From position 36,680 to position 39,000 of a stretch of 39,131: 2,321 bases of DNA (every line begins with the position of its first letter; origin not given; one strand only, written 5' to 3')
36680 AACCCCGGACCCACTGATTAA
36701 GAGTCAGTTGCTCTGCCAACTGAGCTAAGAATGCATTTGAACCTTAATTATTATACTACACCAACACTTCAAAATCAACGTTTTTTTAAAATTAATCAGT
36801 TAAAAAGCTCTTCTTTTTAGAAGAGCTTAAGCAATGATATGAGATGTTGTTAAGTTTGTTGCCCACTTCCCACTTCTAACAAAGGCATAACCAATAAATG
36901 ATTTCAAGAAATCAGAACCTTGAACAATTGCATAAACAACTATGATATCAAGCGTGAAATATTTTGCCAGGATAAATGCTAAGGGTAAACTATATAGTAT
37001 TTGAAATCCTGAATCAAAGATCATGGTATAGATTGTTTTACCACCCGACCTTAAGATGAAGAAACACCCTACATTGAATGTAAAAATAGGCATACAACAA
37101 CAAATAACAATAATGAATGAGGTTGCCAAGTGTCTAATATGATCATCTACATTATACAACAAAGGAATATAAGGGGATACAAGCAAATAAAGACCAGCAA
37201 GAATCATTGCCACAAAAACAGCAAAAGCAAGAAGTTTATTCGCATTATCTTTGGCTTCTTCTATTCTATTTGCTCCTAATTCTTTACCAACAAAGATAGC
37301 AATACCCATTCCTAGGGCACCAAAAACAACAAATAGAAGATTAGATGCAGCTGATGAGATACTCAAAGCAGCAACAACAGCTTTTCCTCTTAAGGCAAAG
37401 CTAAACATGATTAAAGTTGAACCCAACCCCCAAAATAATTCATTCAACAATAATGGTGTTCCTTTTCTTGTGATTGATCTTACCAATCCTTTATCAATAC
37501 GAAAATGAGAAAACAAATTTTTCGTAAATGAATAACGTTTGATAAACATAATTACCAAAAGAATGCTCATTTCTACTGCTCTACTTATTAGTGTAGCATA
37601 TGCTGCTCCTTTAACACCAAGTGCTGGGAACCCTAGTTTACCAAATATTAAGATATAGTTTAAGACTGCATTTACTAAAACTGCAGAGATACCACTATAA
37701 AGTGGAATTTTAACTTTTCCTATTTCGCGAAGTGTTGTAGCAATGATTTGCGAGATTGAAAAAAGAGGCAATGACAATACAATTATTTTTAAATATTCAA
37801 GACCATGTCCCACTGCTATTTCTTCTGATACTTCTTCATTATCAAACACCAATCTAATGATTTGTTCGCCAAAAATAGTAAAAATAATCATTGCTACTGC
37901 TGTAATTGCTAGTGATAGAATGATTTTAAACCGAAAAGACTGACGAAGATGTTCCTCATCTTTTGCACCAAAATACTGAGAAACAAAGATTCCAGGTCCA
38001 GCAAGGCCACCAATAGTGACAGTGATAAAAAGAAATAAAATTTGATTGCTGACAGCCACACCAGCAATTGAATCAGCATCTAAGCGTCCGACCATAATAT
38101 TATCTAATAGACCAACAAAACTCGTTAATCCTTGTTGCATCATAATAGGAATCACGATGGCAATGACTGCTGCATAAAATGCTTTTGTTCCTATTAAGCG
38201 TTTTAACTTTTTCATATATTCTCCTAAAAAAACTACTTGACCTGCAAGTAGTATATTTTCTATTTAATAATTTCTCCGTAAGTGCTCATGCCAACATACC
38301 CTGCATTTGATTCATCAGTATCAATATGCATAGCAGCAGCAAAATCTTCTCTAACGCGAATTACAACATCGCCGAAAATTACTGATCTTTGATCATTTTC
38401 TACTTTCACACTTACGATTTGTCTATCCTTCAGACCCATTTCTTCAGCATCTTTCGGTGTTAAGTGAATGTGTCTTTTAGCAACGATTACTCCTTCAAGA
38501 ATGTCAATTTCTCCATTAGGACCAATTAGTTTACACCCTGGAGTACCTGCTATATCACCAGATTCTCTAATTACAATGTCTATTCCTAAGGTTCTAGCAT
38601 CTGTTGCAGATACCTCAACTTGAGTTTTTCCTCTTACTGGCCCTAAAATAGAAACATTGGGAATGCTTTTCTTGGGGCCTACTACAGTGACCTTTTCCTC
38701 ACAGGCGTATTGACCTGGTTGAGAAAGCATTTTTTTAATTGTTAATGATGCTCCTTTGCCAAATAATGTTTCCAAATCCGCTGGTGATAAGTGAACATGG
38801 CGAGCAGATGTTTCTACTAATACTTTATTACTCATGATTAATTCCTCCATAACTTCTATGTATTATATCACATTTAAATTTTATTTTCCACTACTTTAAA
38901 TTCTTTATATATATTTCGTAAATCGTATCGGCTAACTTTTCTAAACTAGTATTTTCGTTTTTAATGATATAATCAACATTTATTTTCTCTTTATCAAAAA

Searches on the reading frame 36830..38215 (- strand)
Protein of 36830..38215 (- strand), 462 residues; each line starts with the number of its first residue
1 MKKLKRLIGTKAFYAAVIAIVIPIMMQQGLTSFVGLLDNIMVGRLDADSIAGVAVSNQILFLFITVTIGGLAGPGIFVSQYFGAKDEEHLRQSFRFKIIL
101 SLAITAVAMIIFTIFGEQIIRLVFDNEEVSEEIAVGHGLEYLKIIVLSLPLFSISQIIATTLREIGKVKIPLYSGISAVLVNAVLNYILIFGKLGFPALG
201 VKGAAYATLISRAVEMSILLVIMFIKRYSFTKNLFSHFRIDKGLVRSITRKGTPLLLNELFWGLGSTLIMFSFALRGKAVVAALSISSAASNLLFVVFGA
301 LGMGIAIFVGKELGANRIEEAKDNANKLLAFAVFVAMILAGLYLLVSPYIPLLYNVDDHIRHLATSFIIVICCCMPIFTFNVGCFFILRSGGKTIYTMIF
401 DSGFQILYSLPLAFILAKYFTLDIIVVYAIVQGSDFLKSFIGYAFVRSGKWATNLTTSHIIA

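Call 28: search_protein_families(library=pfam, proteins=[window:36830-38215:-], max_evalue=0.0001)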
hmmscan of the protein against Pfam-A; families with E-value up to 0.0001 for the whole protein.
window:36830-38215:- (462 aa): 1 family
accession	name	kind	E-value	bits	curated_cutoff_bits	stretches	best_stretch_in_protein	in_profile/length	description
PF01554.23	MatE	-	6.3e-53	179.2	24.9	2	23-188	1-161/161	MatE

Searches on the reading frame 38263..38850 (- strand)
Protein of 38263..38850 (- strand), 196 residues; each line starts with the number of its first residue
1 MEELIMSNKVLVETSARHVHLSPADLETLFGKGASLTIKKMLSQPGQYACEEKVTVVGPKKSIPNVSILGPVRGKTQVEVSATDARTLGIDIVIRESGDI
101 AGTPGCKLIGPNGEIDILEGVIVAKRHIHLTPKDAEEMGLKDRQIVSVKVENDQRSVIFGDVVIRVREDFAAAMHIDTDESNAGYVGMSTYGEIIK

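Call 28: search_protein_families(library=pfam, proteins=[window:38263-38850:-], max_evalue=0.0001)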
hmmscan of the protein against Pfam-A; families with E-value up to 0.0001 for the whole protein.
window:38263-38850:- (196 aa): 1 family
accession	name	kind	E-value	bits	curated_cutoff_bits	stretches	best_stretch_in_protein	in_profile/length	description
PF06130.18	PTAC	-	1.2e-80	269.9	25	1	12-184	2-173/176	Phosphate propanoyltransferase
